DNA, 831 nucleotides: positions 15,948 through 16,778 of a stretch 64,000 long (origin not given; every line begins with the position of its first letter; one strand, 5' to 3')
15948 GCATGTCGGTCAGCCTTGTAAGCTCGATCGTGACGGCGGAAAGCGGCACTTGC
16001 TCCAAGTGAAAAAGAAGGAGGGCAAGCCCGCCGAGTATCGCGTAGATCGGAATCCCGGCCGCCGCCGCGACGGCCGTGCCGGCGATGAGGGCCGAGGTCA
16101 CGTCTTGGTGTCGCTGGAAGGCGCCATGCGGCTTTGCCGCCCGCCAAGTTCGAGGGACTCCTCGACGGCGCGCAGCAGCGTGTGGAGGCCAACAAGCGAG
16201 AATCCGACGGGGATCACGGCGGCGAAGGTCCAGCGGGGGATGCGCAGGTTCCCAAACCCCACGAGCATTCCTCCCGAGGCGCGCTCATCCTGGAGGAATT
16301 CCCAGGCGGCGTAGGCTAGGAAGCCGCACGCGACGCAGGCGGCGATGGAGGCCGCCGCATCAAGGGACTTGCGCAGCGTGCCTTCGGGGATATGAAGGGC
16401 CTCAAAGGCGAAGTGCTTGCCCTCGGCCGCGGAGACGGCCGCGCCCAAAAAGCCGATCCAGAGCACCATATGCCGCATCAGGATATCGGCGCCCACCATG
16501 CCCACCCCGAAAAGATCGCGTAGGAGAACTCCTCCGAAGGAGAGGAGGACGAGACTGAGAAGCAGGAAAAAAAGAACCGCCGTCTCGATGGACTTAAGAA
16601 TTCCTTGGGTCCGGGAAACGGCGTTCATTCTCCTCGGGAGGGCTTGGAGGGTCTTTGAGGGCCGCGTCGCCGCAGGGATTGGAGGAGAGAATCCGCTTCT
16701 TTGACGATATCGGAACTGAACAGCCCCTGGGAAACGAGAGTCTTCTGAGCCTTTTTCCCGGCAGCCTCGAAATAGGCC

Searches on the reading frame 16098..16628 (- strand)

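Call 25: search_protein_families(library=pfam, proteins=[window:16098-16628:-], max_evalue=0.01)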
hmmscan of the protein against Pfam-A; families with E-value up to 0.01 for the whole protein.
window:16098-16628:- (176 aa): 1 family
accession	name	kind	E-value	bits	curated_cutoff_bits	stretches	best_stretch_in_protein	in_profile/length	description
PF04290.18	DctQ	-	3.4e-19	69.5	28.3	1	26-156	1-128/132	Tripartite ATP-independent periplasmic transporters, DctQ component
